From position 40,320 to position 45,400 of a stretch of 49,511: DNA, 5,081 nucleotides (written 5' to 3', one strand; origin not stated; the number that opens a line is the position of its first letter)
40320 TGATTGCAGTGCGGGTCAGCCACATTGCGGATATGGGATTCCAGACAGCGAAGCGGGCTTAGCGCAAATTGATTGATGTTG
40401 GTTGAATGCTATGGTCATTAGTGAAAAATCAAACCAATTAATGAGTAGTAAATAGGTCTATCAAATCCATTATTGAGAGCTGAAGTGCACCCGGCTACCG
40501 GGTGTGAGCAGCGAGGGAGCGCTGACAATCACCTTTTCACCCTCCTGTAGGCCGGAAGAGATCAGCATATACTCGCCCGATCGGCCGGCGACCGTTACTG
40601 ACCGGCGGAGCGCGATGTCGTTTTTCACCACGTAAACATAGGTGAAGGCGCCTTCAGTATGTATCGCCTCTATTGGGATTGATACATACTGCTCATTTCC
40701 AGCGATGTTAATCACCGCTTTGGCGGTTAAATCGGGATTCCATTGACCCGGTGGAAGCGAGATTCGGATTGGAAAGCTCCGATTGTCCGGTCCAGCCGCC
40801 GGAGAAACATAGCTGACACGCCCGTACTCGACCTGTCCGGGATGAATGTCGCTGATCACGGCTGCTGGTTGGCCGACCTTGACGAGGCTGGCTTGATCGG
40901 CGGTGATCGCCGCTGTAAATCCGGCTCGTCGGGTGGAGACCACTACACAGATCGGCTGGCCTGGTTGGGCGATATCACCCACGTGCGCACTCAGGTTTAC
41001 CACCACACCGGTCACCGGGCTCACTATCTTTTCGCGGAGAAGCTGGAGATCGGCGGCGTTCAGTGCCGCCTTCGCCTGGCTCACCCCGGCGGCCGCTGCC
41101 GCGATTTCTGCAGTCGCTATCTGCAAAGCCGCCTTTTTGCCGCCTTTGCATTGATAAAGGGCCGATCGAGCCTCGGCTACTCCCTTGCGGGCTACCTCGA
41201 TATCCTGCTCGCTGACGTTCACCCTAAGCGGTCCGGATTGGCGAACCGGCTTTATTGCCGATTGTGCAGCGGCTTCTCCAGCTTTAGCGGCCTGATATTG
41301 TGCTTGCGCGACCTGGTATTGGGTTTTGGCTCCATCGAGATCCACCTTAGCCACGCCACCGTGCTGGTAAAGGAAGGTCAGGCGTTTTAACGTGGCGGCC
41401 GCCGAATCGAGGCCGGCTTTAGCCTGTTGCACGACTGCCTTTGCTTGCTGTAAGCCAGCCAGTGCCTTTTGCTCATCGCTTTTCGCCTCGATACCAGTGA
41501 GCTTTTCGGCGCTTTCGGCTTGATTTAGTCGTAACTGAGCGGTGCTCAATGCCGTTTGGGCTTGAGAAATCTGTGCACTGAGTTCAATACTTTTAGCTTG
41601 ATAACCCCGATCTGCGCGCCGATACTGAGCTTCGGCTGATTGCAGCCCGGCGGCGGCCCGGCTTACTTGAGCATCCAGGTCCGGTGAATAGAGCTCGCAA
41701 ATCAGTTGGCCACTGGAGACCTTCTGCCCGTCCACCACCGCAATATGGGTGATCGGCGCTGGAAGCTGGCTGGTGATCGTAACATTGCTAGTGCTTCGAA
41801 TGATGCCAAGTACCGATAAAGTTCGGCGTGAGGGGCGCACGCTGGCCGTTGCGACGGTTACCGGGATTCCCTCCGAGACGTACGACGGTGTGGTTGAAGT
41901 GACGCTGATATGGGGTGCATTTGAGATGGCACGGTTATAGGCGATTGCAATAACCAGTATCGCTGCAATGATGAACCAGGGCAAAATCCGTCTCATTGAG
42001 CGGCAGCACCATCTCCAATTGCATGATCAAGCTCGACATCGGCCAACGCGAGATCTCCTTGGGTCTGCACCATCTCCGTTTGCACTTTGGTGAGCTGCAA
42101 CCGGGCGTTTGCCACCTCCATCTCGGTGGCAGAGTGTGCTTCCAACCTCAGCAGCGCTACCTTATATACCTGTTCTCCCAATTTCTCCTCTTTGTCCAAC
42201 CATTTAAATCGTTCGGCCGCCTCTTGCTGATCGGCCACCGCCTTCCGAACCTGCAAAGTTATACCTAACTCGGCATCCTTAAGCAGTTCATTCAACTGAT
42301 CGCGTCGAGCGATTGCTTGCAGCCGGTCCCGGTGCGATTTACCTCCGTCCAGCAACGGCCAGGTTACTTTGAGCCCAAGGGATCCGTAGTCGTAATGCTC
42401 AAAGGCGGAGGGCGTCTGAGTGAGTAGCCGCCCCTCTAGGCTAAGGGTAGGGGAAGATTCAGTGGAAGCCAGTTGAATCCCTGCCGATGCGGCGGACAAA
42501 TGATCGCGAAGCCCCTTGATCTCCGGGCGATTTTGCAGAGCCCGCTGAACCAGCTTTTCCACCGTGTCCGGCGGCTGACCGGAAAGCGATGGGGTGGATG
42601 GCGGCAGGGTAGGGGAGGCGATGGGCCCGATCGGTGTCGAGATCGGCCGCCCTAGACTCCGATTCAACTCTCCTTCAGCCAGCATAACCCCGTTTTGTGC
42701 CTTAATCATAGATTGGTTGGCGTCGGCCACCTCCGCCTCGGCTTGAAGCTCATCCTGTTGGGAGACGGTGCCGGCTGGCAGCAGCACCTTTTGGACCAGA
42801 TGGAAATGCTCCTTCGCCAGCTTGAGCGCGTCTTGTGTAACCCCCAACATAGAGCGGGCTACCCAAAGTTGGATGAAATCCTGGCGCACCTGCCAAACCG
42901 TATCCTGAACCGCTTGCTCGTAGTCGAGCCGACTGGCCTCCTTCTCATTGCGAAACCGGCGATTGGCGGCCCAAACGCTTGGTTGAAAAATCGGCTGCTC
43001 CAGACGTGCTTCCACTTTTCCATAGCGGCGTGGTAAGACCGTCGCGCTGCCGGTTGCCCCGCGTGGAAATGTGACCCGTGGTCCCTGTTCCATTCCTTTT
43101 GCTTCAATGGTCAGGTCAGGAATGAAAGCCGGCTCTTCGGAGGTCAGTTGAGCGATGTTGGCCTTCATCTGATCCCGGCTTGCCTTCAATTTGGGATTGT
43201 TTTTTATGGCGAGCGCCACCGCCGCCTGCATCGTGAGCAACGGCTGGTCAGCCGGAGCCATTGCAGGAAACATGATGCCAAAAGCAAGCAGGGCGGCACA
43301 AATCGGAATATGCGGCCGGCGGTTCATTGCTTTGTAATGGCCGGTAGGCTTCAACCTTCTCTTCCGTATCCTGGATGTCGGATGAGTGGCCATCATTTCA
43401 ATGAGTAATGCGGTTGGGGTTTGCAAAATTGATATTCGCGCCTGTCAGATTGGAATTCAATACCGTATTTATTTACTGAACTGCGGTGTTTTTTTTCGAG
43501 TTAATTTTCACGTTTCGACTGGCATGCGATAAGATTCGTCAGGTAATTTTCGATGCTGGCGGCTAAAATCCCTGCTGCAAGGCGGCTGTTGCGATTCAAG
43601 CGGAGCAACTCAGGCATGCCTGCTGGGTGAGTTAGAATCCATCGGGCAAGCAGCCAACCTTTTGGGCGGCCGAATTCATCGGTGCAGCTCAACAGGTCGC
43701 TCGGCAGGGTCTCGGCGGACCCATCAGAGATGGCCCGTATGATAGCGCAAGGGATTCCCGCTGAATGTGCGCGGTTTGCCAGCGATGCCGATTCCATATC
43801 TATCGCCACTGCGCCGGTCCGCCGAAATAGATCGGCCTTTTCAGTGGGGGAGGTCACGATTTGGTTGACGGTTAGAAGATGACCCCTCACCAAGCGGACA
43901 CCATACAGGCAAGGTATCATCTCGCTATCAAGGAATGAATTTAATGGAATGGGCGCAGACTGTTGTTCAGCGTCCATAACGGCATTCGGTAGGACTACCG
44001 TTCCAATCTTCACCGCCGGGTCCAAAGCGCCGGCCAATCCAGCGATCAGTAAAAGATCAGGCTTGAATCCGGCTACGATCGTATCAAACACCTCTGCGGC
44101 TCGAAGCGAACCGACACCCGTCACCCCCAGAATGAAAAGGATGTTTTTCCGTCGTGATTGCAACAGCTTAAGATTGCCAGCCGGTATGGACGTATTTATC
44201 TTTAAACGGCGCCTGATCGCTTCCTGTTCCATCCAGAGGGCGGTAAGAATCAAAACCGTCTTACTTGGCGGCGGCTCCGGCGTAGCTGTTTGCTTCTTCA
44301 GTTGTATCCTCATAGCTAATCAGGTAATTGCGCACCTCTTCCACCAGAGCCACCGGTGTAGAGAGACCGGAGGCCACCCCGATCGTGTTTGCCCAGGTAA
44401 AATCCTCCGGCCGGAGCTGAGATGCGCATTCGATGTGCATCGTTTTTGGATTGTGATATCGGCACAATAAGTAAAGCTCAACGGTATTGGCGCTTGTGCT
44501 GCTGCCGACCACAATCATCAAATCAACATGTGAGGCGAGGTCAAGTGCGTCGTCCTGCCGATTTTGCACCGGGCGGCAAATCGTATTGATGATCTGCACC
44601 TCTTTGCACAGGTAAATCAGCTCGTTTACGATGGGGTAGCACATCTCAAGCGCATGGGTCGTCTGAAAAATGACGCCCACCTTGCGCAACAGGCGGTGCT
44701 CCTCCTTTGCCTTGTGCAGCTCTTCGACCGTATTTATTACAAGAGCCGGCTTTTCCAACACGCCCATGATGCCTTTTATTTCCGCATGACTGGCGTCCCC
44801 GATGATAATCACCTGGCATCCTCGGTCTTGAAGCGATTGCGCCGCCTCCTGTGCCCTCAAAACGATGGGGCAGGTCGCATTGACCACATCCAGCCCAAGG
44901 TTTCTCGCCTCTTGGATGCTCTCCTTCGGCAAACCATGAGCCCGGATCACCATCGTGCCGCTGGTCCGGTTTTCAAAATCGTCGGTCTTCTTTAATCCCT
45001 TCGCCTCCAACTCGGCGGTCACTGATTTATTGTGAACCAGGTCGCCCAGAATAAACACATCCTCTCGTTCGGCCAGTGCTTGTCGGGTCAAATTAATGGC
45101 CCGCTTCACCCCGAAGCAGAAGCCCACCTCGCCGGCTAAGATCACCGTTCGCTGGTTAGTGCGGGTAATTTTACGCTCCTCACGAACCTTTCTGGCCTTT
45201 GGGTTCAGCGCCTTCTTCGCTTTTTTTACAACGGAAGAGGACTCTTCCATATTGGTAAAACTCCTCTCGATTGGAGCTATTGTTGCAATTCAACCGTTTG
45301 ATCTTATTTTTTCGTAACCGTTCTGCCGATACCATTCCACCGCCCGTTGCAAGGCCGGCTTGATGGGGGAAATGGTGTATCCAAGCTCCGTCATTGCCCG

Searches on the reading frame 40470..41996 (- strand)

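Call 54: search_protein_families(library=pfam, proteins=[window:40470-41996:-], max_evalue=0.0001)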
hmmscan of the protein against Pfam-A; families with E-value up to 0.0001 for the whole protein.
window:40470-41996:- (508 aa): 4 families
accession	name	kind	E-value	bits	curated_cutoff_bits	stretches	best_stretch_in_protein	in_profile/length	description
PF16576.10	HlyD_D23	-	1.4e-18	67.4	30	1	301-415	87-202/214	Barrel-sandwich domain of CusB or HlyD membrane-fusion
PF13437.12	HlyD_3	-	1.9e-13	51.5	22.2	1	323-417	1-96/106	HlyD family secretion protein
PF13533.13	Biotin_lipoyl_2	-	6.7e-06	26.2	29.8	0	72-101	1-30/32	Biotin-lipoyl like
PF00364.28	Biotin_lipoyl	-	1.2e-05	25.5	22.1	0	323-351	44-72/73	Biotin-requiring enzyme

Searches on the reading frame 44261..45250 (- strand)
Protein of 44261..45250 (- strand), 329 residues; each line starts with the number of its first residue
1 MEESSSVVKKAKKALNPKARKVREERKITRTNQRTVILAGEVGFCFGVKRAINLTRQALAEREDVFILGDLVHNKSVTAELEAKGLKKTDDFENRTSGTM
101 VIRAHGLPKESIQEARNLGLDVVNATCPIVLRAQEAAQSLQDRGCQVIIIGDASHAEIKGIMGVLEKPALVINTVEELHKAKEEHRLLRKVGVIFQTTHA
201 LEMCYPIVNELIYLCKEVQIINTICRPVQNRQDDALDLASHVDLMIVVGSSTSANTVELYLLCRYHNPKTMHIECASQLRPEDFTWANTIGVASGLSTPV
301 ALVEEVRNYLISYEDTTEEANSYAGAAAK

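Call 54: search_protein_families(library=pfam, proteins=[window:44261-45250:-], max_evalue=0.0001)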
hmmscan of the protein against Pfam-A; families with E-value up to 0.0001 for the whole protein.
window:44261-45250:- (329 aa): 1 family
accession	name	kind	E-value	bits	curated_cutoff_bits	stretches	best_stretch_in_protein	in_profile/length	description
PF02401.23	LYTB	-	1.6e-81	273.9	24.5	1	36-310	1-266/267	LytB protein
